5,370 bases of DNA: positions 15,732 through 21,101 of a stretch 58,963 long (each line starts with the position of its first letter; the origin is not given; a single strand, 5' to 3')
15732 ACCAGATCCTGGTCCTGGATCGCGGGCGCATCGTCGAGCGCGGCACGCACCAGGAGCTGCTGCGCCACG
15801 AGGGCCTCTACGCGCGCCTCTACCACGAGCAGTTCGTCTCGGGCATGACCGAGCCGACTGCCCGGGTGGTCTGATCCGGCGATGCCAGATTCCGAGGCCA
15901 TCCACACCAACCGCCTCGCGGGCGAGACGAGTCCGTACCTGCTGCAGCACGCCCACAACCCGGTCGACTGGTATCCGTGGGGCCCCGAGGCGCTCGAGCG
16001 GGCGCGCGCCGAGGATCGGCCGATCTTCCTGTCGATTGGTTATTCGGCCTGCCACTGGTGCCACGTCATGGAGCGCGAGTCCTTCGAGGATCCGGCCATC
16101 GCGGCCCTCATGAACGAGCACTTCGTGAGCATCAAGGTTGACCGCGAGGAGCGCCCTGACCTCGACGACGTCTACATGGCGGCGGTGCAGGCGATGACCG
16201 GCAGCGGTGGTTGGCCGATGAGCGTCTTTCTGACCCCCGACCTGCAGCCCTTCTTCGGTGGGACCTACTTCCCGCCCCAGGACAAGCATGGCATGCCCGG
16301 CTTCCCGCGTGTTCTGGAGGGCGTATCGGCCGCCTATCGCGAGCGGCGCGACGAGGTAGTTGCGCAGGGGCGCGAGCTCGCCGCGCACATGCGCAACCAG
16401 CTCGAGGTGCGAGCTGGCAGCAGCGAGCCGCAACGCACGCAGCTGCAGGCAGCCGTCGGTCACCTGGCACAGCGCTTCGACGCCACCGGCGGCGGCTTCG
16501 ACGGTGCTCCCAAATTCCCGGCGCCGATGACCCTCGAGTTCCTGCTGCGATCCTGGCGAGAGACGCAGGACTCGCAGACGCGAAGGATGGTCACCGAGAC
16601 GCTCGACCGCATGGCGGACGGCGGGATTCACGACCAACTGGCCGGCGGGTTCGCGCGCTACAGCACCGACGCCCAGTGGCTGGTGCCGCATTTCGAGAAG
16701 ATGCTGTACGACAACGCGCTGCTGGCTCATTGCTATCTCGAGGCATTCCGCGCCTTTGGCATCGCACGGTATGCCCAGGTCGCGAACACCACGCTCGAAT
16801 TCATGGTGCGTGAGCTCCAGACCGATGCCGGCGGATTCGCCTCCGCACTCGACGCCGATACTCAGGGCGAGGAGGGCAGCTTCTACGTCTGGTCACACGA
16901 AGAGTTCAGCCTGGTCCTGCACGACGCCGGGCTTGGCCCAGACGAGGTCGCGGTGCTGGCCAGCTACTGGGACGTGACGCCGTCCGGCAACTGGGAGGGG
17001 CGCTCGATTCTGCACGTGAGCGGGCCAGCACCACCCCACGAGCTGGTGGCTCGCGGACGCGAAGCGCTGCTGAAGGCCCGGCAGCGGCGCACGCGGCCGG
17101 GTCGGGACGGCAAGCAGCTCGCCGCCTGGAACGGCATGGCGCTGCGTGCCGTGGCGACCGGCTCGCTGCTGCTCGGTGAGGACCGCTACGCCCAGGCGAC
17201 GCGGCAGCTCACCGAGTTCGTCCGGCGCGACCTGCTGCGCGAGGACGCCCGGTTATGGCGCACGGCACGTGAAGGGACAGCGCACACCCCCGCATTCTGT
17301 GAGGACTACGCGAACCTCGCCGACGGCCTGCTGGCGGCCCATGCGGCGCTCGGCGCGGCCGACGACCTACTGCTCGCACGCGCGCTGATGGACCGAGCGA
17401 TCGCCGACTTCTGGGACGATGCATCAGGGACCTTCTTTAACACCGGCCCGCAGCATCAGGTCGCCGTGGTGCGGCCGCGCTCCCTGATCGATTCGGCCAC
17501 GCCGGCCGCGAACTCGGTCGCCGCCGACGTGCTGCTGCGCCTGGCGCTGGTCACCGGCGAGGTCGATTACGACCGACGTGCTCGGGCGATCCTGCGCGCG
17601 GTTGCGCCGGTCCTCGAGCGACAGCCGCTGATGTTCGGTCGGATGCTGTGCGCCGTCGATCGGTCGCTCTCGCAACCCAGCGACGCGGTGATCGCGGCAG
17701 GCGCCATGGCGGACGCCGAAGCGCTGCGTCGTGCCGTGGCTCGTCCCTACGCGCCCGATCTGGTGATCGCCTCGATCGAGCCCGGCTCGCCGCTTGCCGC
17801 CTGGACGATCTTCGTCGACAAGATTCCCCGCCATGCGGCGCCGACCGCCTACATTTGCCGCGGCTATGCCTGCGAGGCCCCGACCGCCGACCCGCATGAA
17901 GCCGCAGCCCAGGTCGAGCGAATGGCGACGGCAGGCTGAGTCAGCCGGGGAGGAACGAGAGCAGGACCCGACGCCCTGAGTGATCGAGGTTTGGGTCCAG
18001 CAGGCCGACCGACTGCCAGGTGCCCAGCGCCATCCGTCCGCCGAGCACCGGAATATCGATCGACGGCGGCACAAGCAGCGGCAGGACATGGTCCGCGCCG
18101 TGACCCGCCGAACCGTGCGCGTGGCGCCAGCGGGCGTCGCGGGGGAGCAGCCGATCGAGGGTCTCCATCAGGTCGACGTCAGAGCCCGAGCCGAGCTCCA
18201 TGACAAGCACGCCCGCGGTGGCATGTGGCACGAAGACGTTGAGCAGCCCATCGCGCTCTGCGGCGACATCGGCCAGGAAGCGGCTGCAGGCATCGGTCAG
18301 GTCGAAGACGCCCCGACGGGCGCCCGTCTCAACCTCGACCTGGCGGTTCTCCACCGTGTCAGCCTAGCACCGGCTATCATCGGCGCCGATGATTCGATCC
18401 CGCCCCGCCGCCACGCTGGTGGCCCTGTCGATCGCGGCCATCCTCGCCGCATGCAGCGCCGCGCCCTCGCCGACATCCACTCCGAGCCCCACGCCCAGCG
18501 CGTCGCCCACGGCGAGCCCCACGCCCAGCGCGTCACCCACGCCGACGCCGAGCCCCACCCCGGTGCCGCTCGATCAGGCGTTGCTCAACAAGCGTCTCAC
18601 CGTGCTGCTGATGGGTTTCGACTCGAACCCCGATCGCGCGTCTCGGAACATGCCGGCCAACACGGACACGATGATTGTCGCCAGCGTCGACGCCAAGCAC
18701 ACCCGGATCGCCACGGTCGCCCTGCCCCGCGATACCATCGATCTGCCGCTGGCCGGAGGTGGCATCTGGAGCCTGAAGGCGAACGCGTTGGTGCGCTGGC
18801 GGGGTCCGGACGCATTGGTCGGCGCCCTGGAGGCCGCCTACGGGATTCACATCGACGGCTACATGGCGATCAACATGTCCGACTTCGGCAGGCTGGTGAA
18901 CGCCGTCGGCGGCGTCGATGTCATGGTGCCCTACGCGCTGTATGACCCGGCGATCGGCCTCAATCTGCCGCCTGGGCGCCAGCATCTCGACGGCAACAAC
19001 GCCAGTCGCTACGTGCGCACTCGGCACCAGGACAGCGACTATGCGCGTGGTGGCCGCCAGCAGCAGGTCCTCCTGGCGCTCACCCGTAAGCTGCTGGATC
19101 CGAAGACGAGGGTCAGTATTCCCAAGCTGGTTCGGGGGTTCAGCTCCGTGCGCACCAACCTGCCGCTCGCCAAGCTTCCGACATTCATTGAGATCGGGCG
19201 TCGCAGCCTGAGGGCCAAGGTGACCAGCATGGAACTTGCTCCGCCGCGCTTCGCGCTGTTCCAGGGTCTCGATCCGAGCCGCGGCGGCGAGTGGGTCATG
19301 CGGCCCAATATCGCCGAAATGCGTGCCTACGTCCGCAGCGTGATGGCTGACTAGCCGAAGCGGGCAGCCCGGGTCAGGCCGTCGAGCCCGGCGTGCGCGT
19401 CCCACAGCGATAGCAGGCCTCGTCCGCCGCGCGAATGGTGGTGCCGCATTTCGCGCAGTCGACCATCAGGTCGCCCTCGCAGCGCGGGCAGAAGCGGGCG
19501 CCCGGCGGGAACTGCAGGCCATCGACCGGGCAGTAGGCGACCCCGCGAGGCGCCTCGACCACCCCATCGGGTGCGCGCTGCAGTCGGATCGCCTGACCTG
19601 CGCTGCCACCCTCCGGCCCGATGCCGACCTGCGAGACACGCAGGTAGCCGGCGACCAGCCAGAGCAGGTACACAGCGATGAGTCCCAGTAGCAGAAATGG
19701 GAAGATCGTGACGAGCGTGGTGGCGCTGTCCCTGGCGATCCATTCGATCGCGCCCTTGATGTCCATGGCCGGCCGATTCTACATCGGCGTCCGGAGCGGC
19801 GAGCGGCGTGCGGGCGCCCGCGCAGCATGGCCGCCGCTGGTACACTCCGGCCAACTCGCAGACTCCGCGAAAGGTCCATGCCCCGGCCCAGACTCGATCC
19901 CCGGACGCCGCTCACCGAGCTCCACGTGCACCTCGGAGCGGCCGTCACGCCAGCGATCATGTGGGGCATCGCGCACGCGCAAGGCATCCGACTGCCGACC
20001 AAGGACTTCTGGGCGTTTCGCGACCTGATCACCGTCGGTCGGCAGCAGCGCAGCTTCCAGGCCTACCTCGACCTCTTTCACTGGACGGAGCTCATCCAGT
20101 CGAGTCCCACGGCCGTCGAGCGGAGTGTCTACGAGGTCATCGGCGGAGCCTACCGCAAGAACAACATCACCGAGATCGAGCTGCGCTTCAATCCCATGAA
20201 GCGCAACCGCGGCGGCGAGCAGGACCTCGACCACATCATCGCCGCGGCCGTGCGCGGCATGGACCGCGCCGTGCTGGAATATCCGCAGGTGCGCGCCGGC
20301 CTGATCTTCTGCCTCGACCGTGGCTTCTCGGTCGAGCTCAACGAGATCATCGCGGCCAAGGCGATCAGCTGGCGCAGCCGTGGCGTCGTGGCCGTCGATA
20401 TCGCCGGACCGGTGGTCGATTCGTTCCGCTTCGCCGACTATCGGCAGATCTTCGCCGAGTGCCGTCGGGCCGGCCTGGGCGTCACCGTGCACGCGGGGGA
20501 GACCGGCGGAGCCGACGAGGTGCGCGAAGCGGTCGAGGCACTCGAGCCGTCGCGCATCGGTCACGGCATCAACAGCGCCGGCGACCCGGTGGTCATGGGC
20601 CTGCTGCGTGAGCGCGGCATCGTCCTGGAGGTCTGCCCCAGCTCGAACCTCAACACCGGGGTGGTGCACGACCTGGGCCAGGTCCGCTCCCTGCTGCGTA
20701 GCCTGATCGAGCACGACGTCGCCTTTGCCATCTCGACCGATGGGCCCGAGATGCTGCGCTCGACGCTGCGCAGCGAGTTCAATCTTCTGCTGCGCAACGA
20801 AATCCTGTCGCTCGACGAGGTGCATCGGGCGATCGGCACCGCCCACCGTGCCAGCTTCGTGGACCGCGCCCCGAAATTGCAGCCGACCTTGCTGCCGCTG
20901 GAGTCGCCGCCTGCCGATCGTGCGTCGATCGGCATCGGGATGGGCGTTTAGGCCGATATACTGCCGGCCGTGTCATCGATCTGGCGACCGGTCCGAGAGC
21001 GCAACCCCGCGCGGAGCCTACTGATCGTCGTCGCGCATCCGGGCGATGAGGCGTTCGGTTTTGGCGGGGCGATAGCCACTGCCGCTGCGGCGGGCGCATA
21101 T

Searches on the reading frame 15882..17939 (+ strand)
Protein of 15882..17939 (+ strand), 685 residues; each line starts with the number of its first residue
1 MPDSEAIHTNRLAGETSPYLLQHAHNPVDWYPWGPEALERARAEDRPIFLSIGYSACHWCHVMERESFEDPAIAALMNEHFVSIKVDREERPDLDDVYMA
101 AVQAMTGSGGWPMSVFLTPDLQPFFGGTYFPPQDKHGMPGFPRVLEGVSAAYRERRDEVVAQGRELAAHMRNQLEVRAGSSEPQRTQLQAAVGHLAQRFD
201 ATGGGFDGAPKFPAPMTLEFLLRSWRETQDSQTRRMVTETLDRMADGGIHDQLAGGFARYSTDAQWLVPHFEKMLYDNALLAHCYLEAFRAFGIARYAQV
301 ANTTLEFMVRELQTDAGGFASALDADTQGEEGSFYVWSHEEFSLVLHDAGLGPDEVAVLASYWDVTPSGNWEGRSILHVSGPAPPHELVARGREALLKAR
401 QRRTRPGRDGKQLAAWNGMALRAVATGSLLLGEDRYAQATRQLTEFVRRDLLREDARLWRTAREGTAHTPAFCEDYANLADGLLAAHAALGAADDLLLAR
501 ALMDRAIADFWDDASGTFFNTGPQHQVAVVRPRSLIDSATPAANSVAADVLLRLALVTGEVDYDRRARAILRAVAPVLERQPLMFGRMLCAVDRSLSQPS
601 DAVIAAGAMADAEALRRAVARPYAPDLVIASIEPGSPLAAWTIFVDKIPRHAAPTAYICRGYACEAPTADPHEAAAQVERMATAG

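Call 17: search_protein_families(library=pfam, proteins=[window:15882-17939:+], max_evalue=0.001)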
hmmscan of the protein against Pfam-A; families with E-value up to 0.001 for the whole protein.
window:15882-17939:+ (685 aa): 2 families
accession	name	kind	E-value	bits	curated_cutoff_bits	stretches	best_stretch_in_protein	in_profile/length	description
PF03190.21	Thioredox_DsbH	-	2.3e-79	265.5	27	1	9-170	1-162/163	Protein of unknown function, DUF255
PF13899.12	Thioredoxin_7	-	8.8e-12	45.4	27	1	29-119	1-83/83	Thioredoxin-like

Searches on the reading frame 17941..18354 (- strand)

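Call 57: search_protein_families(library=pfam, proteins=[window:17941-18354:-], max_evalue=0.00001)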
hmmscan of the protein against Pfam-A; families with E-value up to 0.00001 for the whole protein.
window:17941-18354:- (137 aa): 1 family
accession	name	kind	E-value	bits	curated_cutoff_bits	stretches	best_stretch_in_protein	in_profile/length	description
PF01894.22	UPF0047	-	7.3e-23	81.4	27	1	18-132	1-115/117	Uncharacterised protein family UPF0047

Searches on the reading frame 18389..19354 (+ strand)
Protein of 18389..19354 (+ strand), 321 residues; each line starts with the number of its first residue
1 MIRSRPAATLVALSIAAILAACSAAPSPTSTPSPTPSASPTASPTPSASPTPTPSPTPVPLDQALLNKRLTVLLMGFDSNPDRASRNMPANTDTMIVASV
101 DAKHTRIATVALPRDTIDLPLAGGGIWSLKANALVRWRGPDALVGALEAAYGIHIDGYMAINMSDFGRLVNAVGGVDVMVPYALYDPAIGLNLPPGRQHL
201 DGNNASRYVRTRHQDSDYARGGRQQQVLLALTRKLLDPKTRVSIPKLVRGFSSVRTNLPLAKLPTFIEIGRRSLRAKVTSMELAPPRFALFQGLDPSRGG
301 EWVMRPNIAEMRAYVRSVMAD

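Call 57: search_protein_families(library=pfam, proteins=[window:18389-19354:+], max_evalue=0.00001)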
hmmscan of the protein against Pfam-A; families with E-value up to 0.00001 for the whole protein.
window:18389-19354:+ (321 aa): 1 family
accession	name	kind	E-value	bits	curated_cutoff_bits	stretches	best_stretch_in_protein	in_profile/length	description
PF03816.19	LytR_cpsA_psr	-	1.2e-34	120.1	24.6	1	91-235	1-148/150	LytR_cpsA_psr family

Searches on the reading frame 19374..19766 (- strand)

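Call 57: search_protein_families(library=pfam, proteins=[window:19374-19766:-], max_evalue=0.00001)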
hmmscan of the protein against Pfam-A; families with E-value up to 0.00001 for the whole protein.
window:19374-19766:- (130 aa): 1 family
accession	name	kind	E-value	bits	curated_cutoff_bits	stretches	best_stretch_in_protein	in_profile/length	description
PF12773.13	DZR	-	7.3e-08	32.9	27.3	1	83-122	5-45/45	Double zinc ribbon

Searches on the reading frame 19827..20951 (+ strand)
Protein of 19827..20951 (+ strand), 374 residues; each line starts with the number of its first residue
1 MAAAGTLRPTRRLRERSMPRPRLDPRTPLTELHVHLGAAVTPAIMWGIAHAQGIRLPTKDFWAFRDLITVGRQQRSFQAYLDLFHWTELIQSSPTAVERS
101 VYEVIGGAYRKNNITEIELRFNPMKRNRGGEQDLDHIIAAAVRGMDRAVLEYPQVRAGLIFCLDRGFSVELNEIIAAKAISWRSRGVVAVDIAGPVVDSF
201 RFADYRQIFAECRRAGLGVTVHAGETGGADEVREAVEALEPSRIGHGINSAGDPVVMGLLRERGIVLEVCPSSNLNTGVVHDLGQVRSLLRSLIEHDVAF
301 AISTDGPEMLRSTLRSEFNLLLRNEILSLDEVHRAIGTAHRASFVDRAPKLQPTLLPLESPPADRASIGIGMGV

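Call 57: search_protein_families(library=pfam, proteins=[window:19827-20951:+], max_evalue=0.00001)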
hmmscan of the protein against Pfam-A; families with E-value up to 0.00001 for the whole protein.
window:19827-20951:+ (374 aa): 2 families
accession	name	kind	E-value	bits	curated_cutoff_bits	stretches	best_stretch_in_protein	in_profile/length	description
PF00962.28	A_deaminase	-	4e-59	200.8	27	1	28-350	1-320/330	Adenosine deaminase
PF01979.26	Amidohydro_1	-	6.2e-06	26.1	25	1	171-313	100-258/345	Amidohydrolase family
